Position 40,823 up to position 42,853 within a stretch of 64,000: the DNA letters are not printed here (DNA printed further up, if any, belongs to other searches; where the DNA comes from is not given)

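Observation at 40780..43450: AT-rich two-gene cassette (AAA+ ATPase + Abi-alpha/wHTH-like protein): candidate undescribed defence or regulatory module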

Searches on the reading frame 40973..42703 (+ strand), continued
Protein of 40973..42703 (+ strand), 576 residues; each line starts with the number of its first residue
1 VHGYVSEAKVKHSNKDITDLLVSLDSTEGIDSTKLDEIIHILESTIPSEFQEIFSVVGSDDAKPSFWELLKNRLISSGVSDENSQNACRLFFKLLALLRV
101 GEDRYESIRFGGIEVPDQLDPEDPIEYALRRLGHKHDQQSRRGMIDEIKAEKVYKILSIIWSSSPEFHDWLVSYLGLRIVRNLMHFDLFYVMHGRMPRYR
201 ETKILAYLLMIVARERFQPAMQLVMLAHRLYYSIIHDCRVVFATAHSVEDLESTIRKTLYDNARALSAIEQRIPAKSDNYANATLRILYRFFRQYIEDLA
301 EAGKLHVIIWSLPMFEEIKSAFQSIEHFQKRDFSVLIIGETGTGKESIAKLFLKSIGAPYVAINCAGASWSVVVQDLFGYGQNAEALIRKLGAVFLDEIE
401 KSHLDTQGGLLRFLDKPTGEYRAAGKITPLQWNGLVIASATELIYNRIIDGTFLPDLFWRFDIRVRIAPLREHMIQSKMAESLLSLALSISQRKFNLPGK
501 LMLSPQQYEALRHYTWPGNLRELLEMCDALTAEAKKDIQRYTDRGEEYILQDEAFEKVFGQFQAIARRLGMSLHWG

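Call 60: search_protein_families(library=phrogs, proteins=[L010:1389-2402:-, L010:3292-3900:+, L010:4074-5288:+, L010:5291-6595:+, L010:6592-7332:+, L010:10838-12193:-, L010:12458-12928:-, L010:14567-15727:-, window:40973-42703:+], max_evalue=0.01)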
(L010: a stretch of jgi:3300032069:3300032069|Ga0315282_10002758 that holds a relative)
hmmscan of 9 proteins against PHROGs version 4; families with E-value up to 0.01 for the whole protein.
L010:1389-2402:- (337 aa): 0 families

L010:3292-3900:+ (202 aa): 0 families

L010:4074-5288:+ (404 aa): 0 families

L010:5291-6595:+ (434 aa): 0 families

L010:6592-7332:+ (246 aa): 0 families

L010:10838-12193:- (451 aa): 1 family
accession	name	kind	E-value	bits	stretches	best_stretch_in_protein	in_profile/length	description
phrog_28161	-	unknown function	0.0001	22.5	1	341-401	220-277/315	-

L010:12458-12928:- (156 aa): 0 families

L010:14567-15727:- (386 aa): 4 families
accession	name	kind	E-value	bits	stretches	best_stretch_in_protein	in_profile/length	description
phrog_947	-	DNA, RNA and nucleotide metabolism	2.4e-29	103.4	1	86-323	134-366/368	DNA polymerase processivity factor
phrog_12598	-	DNA, RNA and nucleotide metabolism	4.2e-12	47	2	271-384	152-274/275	RusA-like Holliday junction resolvase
phrog_3007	-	DNA, RNA and nucleotide metabolism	4.9e-06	27.4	1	100-211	19-121/190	RusA-like Holliday junction resolvase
phrog_6615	-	DNA, RNA and nucleotide metabolism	8.3e-05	23.3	1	195-312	68-203/214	DNA polymerase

window:40973-42703:+ (576 aa): 2 families
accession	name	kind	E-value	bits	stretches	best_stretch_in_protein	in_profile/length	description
phrog_7998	-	unknown function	2.2e-13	51.1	1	306-537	17-238/339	-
phrog_168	-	DNA, RNA and nucleotide metabolism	1.9e-07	32.1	1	319-416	30-126/314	clamp loader of DNA polymerase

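Call 75: list_cluster_members(proteins=[P0001, P0121, P0003, P0004, P0008, P0002])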
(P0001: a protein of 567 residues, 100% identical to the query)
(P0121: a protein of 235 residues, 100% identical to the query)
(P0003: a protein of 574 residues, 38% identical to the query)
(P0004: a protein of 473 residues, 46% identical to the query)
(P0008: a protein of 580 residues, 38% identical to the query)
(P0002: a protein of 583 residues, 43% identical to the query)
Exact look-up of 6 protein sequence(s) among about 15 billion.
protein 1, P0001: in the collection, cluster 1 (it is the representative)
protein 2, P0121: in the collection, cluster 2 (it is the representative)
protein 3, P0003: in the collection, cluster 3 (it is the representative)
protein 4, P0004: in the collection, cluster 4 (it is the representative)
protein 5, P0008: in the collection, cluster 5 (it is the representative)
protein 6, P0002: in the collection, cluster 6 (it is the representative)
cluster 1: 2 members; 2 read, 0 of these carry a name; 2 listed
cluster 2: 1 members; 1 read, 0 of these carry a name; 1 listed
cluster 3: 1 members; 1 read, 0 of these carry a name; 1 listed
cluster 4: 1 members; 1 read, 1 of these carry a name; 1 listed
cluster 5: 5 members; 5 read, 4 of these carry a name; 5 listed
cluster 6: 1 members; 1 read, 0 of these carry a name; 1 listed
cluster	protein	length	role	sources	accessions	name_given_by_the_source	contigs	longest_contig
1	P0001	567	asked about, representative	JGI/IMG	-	-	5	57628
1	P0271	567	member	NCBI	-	-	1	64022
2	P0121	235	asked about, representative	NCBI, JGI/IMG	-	-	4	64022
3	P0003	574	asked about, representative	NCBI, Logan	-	-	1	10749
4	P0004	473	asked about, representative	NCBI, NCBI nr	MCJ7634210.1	sigma-54 factor interaction domain-containing protein, partial [Candidatus Bathyarchaeota ... | sigma-54 factor interaction domain-containing protein [Candidatus Bathyarchaeota archaeon]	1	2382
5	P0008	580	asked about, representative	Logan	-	-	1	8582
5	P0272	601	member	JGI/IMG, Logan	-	transcriptional regulator with AAA-type ATPase domain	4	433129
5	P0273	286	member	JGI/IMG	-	DNA-binding NtrC family response regulator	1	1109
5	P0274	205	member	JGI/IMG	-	DNA-binding NtrC family response regulator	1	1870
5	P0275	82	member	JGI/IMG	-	transcriptional regulator with GAF, ATPase, and Fis domain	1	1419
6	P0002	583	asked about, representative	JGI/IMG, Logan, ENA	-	-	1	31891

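Call 76: find_encoding_contigs(protein=P0272, flank=10000, max_places=3)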
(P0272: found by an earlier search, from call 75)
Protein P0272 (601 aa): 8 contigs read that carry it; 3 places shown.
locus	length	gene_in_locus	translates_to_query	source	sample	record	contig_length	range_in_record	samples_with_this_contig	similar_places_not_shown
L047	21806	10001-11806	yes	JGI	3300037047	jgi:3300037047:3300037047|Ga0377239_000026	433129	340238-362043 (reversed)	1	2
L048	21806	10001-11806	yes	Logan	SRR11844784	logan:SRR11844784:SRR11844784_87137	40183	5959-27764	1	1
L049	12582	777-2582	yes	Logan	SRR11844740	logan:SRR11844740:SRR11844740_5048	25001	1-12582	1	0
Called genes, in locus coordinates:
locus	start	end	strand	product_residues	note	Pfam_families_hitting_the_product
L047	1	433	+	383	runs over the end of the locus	-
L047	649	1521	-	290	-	PF18928:DUF5677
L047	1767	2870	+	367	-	PF01939:NucS_C (weak)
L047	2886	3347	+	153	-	-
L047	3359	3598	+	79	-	PF24698:DUF7662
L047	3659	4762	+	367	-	-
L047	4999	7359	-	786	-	-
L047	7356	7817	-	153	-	-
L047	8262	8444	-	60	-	-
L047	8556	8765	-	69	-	-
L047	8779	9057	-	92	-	-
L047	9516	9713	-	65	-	-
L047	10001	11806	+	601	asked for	PF00158:Sigma54_activat, PF00004:AAA (weak)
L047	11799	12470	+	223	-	-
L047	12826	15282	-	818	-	PF13191:AAA_16 (weak)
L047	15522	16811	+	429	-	PF00753:Lactamase_B (weak), PF12706:Lactamase_B_2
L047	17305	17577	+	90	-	-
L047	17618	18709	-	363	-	PF14659:Phage_int_SAM_3, PF22022:Phage_int_M (weak), PF00589:Phage_integrase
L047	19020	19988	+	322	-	-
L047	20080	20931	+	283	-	-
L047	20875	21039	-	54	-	-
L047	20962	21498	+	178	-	PF00226:DnaJ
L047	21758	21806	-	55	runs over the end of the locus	-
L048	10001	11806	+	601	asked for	PF00158:Sigma54_activat, PF00004:AAA (weak)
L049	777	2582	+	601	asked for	PF00158:Sigma54_activat, PF00004:AAA (weak)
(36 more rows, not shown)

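Call 77: search_protein_families(library=padloc, proteins=[L047:649-1521:-, L047:1767-2870:+, L047:2886-3347:+, L047:3659-4762:+, L047:4999-7359:-, L047:7356-7817:-, L047:12826-15282:-, L047:15522-16811:+, L047:19020-19988:+, L047:20080-20931:+], max_evalue=0.01)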
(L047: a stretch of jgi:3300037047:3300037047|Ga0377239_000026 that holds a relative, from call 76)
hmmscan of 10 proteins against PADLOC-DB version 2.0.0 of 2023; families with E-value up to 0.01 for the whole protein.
L047:649-1521:- (290 aa): 0 families

L047:1767-2870:+ (367 aa): 9 families
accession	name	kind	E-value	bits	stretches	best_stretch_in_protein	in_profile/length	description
PDLC04916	PDC-S11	-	4.5e-118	392.4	1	1-365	1-356/358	-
PDLC04915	PDC-S11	-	6.9e-71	237.5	1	5-365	6-373/379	-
PDLC04913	PDC-S11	-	1.5e-18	65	1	60-166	61-169/375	-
PDLC04909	PDC-S11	-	2.7e-13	48.2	1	21-170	22-171/347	-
PDLC04910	PDC-S11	-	7e-13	46.6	1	61-154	61-156/359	-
PDLC04944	PDC-S18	-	3.8e-11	40.9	1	24-115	21-109/307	-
PDLC04946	PDC-S18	-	4.8e-09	33.7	1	8-99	24-113/365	-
PDLC04824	PDC-S02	-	1.4e-06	25.8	1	48-99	211-262/308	-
PDLC04799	PDC-S02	-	0.00024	18.3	1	48-99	211-262/308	-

L047:2886-3347:+ (153 aa): 0 families

L047:3659-4762:+ (367 aa): 13 families
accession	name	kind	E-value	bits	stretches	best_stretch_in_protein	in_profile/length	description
PDLC04913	PDC-S11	-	1.7e-82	275.4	1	3-362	2-365/375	-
PDLC04909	PDC-S11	-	1.6e-63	213.4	1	5-222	4-218/347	-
PDLC04915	PDC-S11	-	6.3e-49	165.2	1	12-221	11-216/379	-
PDLC04910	PDC-S11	-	2.5e-48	163.2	1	2-332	1-324/359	-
PDLC04916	PDC-S11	-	3.5e-34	116.4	1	16-217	13-202/358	-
PDLC04911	PDC-S11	-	6.1e-13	46.7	1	144-360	95-311/318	-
PDLC04914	PDC-S11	-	1.1e-11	42.6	1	150-362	98-309/314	-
PDLC04944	PDC-S18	-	7.1e-06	23.6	1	25-101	20-93/307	-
PDLC04912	PDC-S11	-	6.1e-05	20.4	1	142-349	93-298/313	-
PDLC04824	PDC-S02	-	0.00016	19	1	59-111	218-271/308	-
PDLC04946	PDC-S18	-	0.00034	17.8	1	50-98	62-109/365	-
PDLC02035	Cas4d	-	0.0052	14.3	1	63-125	68-134/196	-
PDLC04945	PDC-S18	-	0.0064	13.8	0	47-128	39-113/302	-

L047:4999-7359:- (786 aa): 0 families

L047:7356-7817:- (153 aa): 0 families

L047:12826-15282:- (818 aa): 1 family
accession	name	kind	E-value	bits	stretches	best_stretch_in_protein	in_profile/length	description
PDLC04133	mad1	-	1.8e-05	22.9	1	766-808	4-45/60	mads_1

L047:15522-16811:+ (429 aa): 0 families

L047:19020-19988:+ (322 aa): 0 families

L047:20080-20931:+ (283 aa): 0 families
